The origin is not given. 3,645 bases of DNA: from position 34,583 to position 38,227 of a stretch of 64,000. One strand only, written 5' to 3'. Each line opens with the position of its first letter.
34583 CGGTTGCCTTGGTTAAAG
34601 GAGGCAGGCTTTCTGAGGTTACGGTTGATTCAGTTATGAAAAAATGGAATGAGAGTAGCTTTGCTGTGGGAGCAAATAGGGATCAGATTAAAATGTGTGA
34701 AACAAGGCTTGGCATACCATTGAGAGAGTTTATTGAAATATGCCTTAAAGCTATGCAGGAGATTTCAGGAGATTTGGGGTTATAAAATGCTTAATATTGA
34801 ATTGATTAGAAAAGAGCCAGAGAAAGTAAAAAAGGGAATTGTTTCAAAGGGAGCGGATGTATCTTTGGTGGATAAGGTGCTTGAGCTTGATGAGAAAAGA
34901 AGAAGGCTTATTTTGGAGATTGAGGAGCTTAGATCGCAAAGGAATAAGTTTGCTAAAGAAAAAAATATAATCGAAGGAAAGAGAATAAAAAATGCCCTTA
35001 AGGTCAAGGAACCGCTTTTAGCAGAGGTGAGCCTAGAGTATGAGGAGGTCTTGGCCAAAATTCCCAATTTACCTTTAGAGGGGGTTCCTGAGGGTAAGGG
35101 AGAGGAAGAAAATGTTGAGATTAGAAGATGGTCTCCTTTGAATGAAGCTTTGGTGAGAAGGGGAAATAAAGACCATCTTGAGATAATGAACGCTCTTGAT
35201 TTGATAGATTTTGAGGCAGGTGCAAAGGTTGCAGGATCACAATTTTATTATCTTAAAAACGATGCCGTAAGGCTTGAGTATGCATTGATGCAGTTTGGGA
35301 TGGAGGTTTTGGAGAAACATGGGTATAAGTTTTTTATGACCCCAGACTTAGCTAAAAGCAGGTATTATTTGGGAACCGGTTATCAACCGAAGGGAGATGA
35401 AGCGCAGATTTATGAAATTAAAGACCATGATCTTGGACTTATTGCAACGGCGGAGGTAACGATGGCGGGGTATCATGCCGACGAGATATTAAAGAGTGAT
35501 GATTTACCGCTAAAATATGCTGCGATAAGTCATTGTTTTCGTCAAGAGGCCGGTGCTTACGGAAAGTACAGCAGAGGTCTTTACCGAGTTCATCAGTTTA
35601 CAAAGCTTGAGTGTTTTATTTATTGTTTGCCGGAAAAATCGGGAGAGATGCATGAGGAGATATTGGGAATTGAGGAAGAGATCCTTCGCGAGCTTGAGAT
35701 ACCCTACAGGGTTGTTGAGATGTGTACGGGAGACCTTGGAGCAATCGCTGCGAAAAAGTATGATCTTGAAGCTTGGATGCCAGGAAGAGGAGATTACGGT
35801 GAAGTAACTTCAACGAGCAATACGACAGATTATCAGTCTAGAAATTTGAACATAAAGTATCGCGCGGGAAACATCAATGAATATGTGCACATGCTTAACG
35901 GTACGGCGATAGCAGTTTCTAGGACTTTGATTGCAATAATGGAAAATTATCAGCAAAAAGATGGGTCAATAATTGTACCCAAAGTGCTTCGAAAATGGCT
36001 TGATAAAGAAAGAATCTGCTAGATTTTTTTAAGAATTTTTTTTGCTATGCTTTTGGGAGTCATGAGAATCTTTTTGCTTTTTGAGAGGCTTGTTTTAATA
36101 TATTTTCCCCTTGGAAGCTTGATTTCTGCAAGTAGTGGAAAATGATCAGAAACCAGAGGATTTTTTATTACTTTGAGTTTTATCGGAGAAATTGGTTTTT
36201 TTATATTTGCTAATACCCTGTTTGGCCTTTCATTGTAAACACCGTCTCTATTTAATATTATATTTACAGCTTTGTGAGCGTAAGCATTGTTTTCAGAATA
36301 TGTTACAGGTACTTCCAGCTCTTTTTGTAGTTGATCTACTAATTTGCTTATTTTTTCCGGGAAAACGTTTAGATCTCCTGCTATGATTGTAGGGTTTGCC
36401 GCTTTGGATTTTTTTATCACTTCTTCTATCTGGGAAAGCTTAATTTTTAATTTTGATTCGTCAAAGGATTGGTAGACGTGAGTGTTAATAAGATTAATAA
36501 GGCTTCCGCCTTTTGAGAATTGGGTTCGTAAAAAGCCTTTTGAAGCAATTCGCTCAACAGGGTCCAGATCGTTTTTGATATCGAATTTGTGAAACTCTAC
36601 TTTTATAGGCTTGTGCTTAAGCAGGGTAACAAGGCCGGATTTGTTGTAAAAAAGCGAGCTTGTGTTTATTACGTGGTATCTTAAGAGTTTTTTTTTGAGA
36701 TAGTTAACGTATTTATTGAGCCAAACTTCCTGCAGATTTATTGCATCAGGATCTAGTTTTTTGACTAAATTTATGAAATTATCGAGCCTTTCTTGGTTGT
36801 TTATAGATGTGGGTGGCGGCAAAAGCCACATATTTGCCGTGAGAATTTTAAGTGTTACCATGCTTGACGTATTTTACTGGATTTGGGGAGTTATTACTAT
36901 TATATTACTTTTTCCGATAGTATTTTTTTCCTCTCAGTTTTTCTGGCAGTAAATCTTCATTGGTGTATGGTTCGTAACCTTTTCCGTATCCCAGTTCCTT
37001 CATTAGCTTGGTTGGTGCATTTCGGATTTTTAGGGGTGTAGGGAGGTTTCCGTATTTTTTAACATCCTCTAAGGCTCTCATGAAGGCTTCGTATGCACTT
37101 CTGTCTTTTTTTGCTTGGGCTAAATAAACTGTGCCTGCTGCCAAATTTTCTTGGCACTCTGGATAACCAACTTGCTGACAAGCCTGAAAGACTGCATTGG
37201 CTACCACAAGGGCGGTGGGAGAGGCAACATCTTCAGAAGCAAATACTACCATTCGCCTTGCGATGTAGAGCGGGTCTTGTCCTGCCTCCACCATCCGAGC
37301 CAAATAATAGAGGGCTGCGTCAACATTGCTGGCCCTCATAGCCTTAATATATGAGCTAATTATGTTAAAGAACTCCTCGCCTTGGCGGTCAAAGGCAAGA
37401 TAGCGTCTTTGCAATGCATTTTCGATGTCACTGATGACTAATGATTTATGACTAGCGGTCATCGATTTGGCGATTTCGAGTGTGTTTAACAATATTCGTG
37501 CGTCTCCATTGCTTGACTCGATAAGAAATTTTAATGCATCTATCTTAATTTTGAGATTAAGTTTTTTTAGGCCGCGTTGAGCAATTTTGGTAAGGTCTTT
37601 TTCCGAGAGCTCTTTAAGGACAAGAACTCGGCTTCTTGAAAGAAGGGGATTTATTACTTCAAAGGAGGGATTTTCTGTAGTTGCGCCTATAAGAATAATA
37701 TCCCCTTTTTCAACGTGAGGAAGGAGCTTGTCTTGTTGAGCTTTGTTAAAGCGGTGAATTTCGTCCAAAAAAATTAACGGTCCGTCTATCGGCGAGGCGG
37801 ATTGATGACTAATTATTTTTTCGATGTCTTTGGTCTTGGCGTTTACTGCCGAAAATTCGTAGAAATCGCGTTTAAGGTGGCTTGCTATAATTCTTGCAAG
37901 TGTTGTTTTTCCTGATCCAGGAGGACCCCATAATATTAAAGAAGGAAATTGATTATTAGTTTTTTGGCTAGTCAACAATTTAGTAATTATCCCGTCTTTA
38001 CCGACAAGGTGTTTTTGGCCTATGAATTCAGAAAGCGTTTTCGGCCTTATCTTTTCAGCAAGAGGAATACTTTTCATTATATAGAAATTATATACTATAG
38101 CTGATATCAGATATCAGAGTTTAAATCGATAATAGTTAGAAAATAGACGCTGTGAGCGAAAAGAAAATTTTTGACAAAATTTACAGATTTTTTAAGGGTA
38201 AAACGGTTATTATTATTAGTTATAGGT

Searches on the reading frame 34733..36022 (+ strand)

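Call 93: search_protein_families(library=pfam, proteins=[window:34733-36022:+], max_evalue=0.001)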
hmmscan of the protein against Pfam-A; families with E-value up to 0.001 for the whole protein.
window:34733-36022:+ (429 aa): 2 families
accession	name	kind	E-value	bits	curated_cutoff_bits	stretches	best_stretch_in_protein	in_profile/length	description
PF00587.30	tRNA-synt_2b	-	2.1e-40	139.1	29.3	1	231-406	8-179/179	tRNA synthetase class II core domain (G, H, P, S and T)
PF02403.27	Seryl_tRNA_N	-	9.7e-18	64.8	28.2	1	19-114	1-108/108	Seryl-tRNA synthetase N-terminal domain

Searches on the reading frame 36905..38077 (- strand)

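Call 93: search_protein_families(library=pfam, proteins=[window:36905-38077:-], max_evalue=0.001)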
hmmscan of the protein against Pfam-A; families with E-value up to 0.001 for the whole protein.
window:36905-38077:- (390 aa): 19 families
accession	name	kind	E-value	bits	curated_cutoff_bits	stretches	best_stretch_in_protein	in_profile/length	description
PF12002.13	MgsA_C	-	1.1e-45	155.9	27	1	250-389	2-150/167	MgsA AAA+ ATPase C terminal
PF16193.11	AAA_assoc_2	-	5.3e-19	68.7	34.3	1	172-248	2-81/81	AAA C-terminal domain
PF00004.35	AAA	-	6e-17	62.8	21.2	1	47-151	1-123/131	ATPase family associated with various cellular activities (AAA)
PF05496.18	RuvB_N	-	6.5e-17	62.2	27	1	10-131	1-118/159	Holliday junction DNA helicase RuvB P-loop domain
PF00158.32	Sigma54_activat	-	5.6e-08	33.1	20.2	0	98-136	93-131/168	Sigma-54 interaction domain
PF07728.20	AAA_5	-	1.1e-07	32.4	22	1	47-129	2-97/139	AAA domain (dynein-related subfamily)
PF20720.3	nSTAND3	-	1.7e-07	31.5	27.2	1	46-106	19-73/155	Novel STAND NTPase 3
PF13173.12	AAA_14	-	2.7e-07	31.1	27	1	45-154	3-120/129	AAA domain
PF13191.12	AAA_16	-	1e-06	29.8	32.6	1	24-71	2-51/167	AAA ATPase domain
PF13401.12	AAA_22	-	4.8e-05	24.1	27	0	46-76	7-40/130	AAA domain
PF13245.12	AAA_19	-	5.5e-05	23.8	25.1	0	45-70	12-37/134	AAA domain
PF01078.27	Mg_chelatase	-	5.5e-05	23.1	20.3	0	46-69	24-47/207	Magnesium chelatase, subunit ChlI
PF14532.12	Sigma54_activ_2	-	0.00013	22.6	25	0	42-125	20-96/138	Sigma-54 interaction domain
PF24883.2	NPHP3_N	-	0.00017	22.2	24.8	1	42-71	20-49/164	Nephrocystin 3, N-terminal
PF04851.21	ResIII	-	0.00021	21.7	22.5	0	33-73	14-52/164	Type III restriction enzyme, res subunit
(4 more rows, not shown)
